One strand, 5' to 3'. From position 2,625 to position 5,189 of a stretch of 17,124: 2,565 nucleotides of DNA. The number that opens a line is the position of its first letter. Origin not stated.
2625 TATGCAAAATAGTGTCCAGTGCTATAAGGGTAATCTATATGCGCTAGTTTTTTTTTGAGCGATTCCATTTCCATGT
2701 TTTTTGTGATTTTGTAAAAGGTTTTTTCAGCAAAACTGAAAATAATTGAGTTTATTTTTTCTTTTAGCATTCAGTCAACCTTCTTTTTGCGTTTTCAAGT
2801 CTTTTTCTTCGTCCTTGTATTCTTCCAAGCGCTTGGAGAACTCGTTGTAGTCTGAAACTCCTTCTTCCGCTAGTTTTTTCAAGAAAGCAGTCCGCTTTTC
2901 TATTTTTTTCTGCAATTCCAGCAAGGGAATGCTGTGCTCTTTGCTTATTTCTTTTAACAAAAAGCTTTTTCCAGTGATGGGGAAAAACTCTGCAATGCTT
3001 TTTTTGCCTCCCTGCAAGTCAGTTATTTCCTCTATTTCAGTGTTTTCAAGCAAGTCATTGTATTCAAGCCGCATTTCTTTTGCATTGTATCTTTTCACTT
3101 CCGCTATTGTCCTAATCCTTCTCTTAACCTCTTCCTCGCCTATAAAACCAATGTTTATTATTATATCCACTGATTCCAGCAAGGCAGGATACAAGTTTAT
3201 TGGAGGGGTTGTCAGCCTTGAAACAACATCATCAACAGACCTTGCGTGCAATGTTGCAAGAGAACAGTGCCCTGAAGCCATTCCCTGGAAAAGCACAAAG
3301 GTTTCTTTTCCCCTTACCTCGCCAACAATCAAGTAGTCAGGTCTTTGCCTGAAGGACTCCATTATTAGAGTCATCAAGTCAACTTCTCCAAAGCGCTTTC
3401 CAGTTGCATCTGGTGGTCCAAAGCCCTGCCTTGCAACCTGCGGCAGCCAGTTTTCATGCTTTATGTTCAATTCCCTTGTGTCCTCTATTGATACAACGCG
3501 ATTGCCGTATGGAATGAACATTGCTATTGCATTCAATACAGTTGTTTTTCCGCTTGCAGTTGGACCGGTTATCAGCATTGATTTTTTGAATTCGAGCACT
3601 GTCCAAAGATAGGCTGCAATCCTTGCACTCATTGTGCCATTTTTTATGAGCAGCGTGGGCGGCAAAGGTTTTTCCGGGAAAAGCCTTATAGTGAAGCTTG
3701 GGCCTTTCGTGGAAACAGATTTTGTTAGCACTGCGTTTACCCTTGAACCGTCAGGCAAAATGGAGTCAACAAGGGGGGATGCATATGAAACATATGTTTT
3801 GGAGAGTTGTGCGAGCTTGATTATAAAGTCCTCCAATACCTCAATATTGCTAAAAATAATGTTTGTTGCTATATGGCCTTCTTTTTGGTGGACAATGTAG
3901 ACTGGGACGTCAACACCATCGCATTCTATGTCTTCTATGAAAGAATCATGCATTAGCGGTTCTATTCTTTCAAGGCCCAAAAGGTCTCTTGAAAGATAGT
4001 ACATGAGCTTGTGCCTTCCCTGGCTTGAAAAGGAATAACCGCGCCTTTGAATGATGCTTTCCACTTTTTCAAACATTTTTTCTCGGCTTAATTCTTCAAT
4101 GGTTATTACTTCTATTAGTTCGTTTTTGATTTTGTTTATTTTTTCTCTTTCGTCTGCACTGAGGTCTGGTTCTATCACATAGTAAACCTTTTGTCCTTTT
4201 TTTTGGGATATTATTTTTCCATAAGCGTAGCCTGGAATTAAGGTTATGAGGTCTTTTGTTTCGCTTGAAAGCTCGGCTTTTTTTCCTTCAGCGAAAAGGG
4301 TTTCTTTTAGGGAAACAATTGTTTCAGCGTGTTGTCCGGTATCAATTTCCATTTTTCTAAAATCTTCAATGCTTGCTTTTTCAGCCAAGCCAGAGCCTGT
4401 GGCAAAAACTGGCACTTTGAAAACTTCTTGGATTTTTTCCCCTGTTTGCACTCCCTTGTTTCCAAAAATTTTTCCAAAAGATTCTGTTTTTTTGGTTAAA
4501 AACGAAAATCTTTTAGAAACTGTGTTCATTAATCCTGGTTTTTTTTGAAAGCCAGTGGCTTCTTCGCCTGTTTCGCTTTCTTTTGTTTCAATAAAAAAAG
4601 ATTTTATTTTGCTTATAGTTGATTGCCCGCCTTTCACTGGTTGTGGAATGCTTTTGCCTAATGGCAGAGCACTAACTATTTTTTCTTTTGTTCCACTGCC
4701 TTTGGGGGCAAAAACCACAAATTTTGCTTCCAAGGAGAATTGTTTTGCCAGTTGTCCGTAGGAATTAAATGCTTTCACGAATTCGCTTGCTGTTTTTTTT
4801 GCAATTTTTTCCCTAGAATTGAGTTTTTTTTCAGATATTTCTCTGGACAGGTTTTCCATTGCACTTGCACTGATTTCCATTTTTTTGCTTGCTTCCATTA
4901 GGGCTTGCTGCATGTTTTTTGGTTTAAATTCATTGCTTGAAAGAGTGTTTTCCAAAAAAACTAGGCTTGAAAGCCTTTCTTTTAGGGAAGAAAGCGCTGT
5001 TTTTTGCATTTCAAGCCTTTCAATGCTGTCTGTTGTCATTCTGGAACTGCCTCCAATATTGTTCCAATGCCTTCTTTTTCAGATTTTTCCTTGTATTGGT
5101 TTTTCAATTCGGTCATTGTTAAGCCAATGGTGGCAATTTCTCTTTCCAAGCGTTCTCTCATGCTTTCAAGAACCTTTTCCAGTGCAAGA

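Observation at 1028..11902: Eleven-gene archaeal type IV pilus-like locus (non-archaellum, Epd/Tad-like) with a giant adhesin embedded in it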

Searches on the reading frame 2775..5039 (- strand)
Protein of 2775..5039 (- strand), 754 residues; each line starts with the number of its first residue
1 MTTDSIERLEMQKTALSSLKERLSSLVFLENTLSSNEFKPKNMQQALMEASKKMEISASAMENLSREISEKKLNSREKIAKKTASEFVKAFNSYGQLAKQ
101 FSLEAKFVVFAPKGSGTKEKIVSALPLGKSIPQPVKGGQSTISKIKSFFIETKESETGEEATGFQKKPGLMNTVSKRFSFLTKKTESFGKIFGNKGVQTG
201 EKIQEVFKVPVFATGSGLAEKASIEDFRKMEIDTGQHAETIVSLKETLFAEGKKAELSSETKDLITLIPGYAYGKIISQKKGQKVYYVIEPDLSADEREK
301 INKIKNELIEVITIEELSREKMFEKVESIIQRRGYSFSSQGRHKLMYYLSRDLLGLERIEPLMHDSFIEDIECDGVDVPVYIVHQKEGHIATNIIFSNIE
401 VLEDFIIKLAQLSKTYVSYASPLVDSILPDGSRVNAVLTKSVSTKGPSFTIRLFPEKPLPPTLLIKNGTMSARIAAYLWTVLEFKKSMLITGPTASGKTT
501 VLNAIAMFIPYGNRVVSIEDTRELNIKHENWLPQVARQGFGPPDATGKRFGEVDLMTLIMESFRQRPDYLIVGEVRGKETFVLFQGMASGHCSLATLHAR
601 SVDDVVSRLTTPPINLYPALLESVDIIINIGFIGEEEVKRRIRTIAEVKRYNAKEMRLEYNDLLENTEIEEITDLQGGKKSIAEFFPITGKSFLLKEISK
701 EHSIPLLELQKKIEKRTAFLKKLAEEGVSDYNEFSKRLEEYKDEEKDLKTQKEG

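Call 4: search_protein_families(library=pfam, max_evalue=0.1, proteins=[window:2775-5039:-])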
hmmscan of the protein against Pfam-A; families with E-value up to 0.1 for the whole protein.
window:2775-5039:- (754 aa): 15 families
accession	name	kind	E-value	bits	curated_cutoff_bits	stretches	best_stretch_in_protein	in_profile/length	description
PF00437.27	T2SSE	-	7.7e-33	114.1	24.9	1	397-628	41-273/370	Type II/IV secretion system protein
PF23989.1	PilB3_C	-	4e-06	27.3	27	1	691-748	9-66/83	PilB3-like, C-terminal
PF13476.12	AAA_23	-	0.00034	21.7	27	1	482-512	15-45/201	AAA domain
PF13555.12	AAA_29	-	0.0011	19.1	27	1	483-507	18-44/61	P-loop containing region of AAA domain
PF13401.12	AAA_22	-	0.0017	19.1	27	1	486-574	6-92/130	AAA domain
PF00270.35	DEAD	-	0.0031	17.7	26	1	481-530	10-63/167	DEAD/DEAH box helicase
PF20720.3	nSTAND3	-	0.004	17.3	27.2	1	481-525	13-58/155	Novel STAND NTPase 3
PF13173.12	AAA_14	-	0.0072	16.8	27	0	486-536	3-54/129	AAA domain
PF13191.12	AAA_16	-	0.0079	17.1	32.6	1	476-514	14-53/167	AAA ATPase domain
PF03215.21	Rad17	-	0.025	14.9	23.8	0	483-506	41-66/186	Rad17 P-loop domain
PF13238.12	AAA_18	-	0.045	14.7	29.4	0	489-519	2-32/128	AAA domain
PF25199.1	nSTAND_NTPase5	-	0.052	13.8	34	0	486-533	42-91/145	Novel STAND NTPase 5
PF06414.18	Zeta_toxin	-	0.053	13.4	22.3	0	485-520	16-52/199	Zeta toxin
PF12775.13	AAA_7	-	0.063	13.2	25.8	0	471-506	19-54/181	P-loop containing dynein motor region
PF00004.35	AAA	-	0.067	14.1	21.2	0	488-508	1-21/131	ATPase family associated with various cellular activities (AAA)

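Call 6: search_protein_families(library=ncbifam, max_evalue=0.1, proteins=[window:2775-5039:-])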
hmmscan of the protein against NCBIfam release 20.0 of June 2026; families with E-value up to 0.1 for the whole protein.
window:2775-5039:- (754 aa): 24 families
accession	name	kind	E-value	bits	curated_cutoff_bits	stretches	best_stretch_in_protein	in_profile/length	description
NF058587.1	archaellum_moto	equivalog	8.8e-103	344.8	550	1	249-742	17-518/527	archaellum flagellar ATPase motor FlaI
NF053672.1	bindosome_BasE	exception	6.1e-59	200.1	1000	1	268-742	46-508/512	bindosome assembly system ATPase subunit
TIGR03819.1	heli_sec_ATPase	hypoth_equivalog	3.2e-46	158.1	373.15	1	325-610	20-298/340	TadA family conjugal transfer-associated ATPase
TIGR02788.1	VirB11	equivalog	2.7e-32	112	249.95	2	472-610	131-263/308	P-type DNA transfer ATPase VirB11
TIGR02782.1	TrbB_P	equivalog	1.9e-28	99.7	304.55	1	403-654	55-299/303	P-type conjugative transfer ATPase TrbB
NF010475.0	PRK13900.1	equivalog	1.7e-22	79.9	389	1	472-608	147-278/333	type IV secretion system ATPase VirB11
NF010469.0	PRK13894.1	subfamily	2.2e-22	79.8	508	1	410-653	75-312/320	conjugal transfer ATPase TrbB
NF010425.0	PRK13851.1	equivalog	1.3e-20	73.6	461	2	474-599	151-270/344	type IV secretion system protein VirB11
NF010407.0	PRK13833.1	subfamily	7.3e-19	68.3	499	1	406-660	66-312/323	conjugal transfer protein TrbB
NF041000.1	ATPase_ComGA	equivalog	5.8e-16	58.3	300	1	480-611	122-244/267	competence type IV pilus ATPase ComGA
TIGR01420.1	pilT_fam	subfamily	1.2e-11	44.4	319.1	1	488-610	125-240/343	PilT/PilU family type 4a pilus ATPase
NF007755.0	PRK10436.1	equivalog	4.6e-11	42.1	617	1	477-617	210-340/465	type II secretion system protein GspE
TIGR02533.1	type_II_gspE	equivalog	5e-10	38.6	630.25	1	487-611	245-358/486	type II secretion system ATPase GspE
TIGR02525.1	plasmid_TraJ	equivalog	1.3e-09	37.5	368.3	1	487-610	151-270/372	plasmid transfer ATPase TraJ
TIGR02538.1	type_IV_pilB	equivalog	1.7e-09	36.9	675.65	1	487-628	318-447/564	type IV-A pilus assembly ATPase PilB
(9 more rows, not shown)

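Call 9: find_encoding_contigs(protein=window:2775-5039:-, flank=10000, max_places=6)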
Protein window:2775-5039:- (754 aa): no gene with exactly this product is on record in the collection.

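Call 10: find_homologous_proteins(query=window:2775-5039:-, max_evalue=1e-20)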
Query window:2775-5039:- (754 aa): 3755 proteins with E <= 1e-20 among 8000 candidates; the best 120 are listed.
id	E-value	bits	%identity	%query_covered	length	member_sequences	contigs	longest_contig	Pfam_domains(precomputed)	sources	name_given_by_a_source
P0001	0.0e+0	1630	100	100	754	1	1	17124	PF23989.1,PF00437.27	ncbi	ncbi:MAG: type II/IV secretion system ATPase subunit [Candidatus Diapherotrites archaeon]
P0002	0.0e+0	1258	76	99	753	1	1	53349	PF00437.27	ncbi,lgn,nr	ncbi:MAG: type II/IV secretion system ATPase subunit [Candidatus Diapherotrites archaeon]|nr:type II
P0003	0.0e+0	1232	75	99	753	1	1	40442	PF00437.27,PF13476.13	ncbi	ncbi:MAG: type II/IV secretion system ATPase subunit [Candidatus Diapherotrites archaeon]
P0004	0.0e+0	1144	73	99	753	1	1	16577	PF23989.1,PF00437.27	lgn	-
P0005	0.0e+0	1068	68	97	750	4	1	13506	PF00437.27,PF13476.13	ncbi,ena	-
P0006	0.0e+0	1063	67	99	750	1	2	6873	PF00437.27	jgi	-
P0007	0.0e+0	1060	66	98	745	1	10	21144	PF00437.27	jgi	-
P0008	5.5e-296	1001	64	99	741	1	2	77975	PF00437.27,PF13476.13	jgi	-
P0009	5.1e-295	998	64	99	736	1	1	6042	PF00437.27,PF13476.13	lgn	-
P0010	1.5e-270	917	61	99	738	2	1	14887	PF00437.27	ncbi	-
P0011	5.5e-270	915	62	92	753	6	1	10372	PF00437.27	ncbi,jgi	-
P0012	4.0e-266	903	60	95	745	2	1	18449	PF00437.27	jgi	jgi:flagellar protein FlaI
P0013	3.5e-265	900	61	92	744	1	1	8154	PF00437.27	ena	-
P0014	9.3e-263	892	60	93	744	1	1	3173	PF00437.27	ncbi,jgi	-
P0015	3.8e-260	883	58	99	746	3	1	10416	PF00437.27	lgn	-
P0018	6.4e-254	862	58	99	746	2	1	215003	PF00437.27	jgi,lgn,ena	-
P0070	2.2e-149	517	50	64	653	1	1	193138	PF00437.27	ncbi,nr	ncbi:MAG: type II/IV secretion system ATPase subunit [Candidatus ainarchaeum sp.]|nr:type II/IV secr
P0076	4.4e-148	513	50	64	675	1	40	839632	PF00437.27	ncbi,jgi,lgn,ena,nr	ncbi:Flp pilus assembly complex ATPase component [archaeon]|nr:Flp pilus assembly complex ATPase com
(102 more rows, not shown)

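Call 12: find_encoding_contigs(protein=P0002, flank=10000, max_places=2)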
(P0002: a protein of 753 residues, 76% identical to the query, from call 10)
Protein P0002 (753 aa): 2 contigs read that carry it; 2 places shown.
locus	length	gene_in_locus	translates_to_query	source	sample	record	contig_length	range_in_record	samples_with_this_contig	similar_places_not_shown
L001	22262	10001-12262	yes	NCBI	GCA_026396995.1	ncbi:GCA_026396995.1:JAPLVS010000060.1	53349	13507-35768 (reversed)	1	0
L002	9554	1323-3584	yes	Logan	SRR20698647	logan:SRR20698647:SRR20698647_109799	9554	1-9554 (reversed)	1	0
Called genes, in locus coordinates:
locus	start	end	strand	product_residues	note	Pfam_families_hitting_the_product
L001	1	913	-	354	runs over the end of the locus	PF09376:NurA (weak)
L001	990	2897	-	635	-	PF07953:Toxin_R_bind_N, PF13385:Laminin_G_3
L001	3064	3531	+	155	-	-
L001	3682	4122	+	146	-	-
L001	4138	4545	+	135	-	-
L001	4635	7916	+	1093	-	-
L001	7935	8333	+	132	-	-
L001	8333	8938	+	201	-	-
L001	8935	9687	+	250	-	-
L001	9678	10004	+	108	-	-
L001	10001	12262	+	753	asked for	PF00437:T2SSE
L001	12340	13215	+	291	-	PF00482:T2SSF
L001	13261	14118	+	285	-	PF00482:T2SSF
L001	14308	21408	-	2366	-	PF10102:DUF2341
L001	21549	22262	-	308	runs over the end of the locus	PF04055:Radical_SAM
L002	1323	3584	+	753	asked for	PF00437:T2SSE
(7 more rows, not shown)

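Call 13: find_encoding_contigs(protein=P0018, flank=10000, max_places=2)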
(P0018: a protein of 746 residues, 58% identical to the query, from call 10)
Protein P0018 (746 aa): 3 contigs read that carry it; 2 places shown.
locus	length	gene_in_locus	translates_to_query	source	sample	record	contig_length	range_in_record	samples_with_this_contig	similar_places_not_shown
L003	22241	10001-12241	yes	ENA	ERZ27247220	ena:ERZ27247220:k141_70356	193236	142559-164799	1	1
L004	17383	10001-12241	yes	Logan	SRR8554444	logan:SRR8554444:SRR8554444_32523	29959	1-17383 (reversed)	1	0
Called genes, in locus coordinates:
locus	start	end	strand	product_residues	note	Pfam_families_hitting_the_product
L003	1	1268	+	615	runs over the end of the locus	-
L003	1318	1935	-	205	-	PF02223:Thymidylate_kin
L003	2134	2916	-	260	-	-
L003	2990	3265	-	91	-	PF00935:Ribosomal_L44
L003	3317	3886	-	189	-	PF08617:CGI-121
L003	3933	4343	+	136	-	PF01201:Ribosomal_S8e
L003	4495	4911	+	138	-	-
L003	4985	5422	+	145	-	-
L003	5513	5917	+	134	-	-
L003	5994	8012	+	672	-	-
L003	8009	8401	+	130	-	-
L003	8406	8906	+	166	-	-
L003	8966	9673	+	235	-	-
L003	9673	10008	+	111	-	-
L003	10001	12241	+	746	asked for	PF00437:T2SSE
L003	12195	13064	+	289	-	PF00482:T2SSF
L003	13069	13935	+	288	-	PF00482:T2SSF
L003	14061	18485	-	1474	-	PF13750:Big_3_3 (faint)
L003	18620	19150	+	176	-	PF27806:HxsD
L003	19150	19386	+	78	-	-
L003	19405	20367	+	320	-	PF04055:Radical_SAM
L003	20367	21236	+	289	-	-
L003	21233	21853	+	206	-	-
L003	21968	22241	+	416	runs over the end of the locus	PF00266:Aminotran_5, PF00155:Aminotran_1_2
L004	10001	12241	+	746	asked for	PF00437:T2SSE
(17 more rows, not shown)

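Call 14: find_encoding_contigs(protein=P0070, flank=10000, max_places=1)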
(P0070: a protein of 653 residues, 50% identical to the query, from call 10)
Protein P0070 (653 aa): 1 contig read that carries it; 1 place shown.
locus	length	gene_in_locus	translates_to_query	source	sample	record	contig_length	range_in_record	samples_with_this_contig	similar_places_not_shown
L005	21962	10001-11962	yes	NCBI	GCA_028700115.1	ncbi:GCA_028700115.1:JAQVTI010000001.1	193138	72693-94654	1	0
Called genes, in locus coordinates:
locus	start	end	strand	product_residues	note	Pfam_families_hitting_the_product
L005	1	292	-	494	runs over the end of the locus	PF01943:Polysacc_synt, PF13440:Polysacc_synt_3, PF03023:MurJ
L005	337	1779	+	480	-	PF03901:Glyco_transf_22 (weak), PF13231:PMT_2 (weak)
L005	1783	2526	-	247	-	PF00535:Glycos_transf_2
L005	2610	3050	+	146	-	PF04138:GtrA_DPMS_TM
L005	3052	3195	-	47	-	-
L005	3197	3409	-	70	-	-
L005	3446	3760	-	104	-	-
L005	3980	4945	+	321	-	-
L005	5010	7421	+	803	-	PF10102:DUF2341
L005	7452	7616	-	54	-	PF03911:Sec61_beta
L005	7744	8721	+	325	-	-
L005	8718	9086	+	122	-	-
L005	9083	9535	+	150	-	-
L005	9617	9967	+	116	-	-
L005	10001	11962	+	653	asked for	PF00437:T2SSE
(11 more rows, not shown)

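Call 15: find_encoding_contigs(protein=P0076, flank=10000, max_places=1)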
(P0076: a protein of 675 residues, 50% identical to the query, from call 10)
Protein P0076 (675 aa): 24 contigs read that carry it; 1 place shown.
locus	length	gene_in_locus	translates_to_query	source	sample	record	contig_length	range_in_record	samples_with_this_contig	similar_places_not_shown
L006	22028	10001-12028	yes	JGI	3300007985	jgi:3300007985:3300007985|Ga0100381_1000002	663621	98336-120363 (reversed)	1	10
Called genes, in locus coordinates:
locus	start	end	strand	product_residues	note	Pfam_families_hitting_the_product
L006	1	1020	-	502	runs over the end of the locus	PF00587:tRNA-synt_2b, PF03129:HGTP_anticodon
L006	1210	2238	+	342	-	PF21238:Pus10_C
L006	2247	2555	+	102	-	PF03819:MazG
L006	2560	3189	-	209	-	PF22175:Ogg-HhH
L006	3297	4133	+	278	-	-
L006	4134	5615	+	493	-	-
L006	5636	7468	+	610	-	-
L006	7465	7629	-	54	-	PF03911:Sec61_beta (weak)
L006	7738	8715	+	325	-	-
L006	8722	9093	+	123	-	-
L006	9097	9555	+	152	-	-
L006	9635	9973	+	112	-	-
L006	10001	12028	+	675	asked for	PF00437:T2SSE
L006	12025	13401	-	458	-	-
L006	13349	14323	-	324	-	-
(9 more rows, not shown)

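Call 21: find_related_loci(query=A1, collection=genome_contigs, flank=10000)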
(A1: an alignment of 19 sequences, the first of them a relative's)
Query A1 (754 aa) in genome_contigs; peptide patterns used: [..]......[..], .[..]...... (x = any residue, [..] = any of these).
374 stretches matched a pattern; 283 encode a relative of the query (tblastn E <= 1e-3); the best 80 are kept; 80 distinct loci.
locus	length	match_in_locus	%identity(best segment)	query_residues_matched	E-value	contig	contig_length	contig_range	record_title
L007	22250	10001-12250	75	1-745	0e+0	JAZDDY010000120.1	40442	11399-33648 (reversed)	MAG: Candidatus Iainarchaeum archaeon isolate MEGAHIT-group-0.114 k141_832683, whole genome shotgun sequence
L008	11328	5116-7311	68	16-746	0e+0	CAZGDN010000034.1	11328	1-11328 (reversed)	MAG TPA_asm: uncultured archaeon isolate SRP141559_co1_70 genome assembly, contig: NODE_3326_length_11328_cov_25.095361,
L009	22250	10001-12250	76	1-745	0e+0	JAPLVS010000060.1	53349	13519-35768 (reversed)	MAG: Candidatus Iainarchaeum archaeon isolate LacPavin_0920_SED3_MAG_48_10 LacPavin_0920_SED3_scaffold_223033, whole gen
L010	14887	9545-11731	61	6-748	0e+0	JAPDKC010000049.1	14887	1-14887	MAG: archaeon isolate S5B6_HD70 c_000000001014, whole genome shotgun sequence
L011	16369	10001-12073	62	56-748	0e+0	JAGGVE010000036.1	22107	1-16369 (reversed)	MAG: Candidatus Iainarchaeum archaeon isolate AUK092 PB_MBMC_046_c_000000000025, whole genome shotgun sequence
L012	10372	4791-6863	62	56-748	0e+0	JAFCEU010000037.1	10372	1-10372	MAG: Candidatus Iainarchaeum archaeon isolate Meg22_1214_Bin_231 Meg22_1214_Bin_231_scaffold_52607, whole genome shotgun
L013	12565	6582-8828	57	3-746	0e+0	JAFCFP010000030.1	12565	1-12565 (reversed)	MAG: Candidatus Iainarchaeum archaeon isolate Meg22_1618_Bin_64 Meg22_1618_Bin_64_scaffold_7343, whole genome shotgun se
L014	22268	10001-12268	56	4-746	0e+0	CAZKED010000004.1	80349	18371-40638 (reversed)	MAG TPA_asm: uncultured archaeon isolate binchicken_co334_40 genome assembly, contig: NODE_408_length_80349_cov_7.352517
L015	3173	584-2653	60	56-754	0e+0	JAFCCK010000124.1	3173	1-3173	MAG: Candidatus Iainarchaeum archaeon isolate AB_3033_Bin_158 AB_3033_Bin_158_scaffold_60523, whole genome shotgun seque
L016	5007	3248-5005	64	56-651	0e+0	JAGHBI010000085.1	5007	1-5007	MAG: Candidatus Iainarchaeum archaeon isolate AUK252 PB_MBMC_206_c_000000000065, whole genome shotgun sequence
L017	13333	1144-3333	58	4-746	0e+0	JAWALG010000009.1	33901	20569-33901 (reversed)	MAG: Candidatus Iainarchaeum archaeon isolate SRBZ-1_202007_bins_46 SRBZ-1_202007_bins_46_scaffold_9, whole genome shotg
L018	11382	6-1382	72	288-747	0e+0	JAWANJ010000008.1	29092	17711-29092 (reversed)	MAG: Candidatus Iainarchaeum archaeon isolate SRBZ-2_201901_bins_199 SRBZ-2_201901_bins_199_scaffold_8, whole genome sho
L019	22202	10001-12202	57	4-746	0e+0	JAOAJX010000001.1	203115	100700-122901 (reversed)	MAG: Candidatus Iainarchaeum archaeon isolate SKW289 NODE_1_length_203115_cov_9.275077, whole genome shotgun sequence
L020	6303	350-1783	45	267-749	1e-124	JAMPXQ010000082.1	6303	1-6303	MAG: Candidatus Woesearchaeota archaeon isolate R2F_R2FSRR_metabat.41 R2F_C7559, whole genome shotgun sequence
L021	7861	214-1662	43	267-751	5e-124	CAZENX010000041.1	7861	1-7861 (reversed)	MAG TPA_asm: uncultured Methanosarcinales archaeon isolate binchicken_co178_239 genome assembly, contig: NODE_10950_leng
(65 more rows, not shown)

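Call 50: search_solved_structures(query=window:2775-5039:-, max_evalue=1e-10)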
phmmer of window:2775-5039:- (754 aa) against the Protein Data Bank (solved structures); distinct sequences matched with E-value up to 1e-10: 9.
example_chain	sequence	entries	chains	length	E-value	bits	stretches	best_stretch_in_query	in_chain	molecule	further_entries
2oap_1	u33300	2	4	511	2.1e-90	307.1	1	280-663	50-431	Type II secretion system protein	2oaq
4ii7_A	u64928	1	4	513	5.5e-66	226.3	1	274-630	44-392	FlaI ATPase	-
4ihq_A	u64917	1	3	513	3.5e-65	223.7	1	274-630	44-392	FlaI ATPase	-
8rkd_E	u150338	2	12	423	8.7e-36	126.6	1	320-611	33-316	Pilus assembly ATPase CpaF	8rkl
8rjf_A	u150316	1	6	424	8.7e-36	126.5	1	320-611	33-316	Pilus assembly ATPase CpaF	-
9e24_A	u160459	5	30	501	1.3e-35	125.9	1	320-611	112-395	CpaF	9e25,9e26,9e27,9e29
6bge_A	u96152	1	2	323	1e-17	66.8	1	413-610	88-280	VirB11-like protein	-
1g6o_A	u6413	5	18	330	1.1e-17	66.8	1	413-610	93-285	CAG-ALPHA | virB11 homolog | Cag-alfa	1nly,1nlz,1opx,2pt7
2gza_A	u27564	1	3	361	3.1e-12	48.7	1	475-609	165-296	Type IV secretion system protein VirB11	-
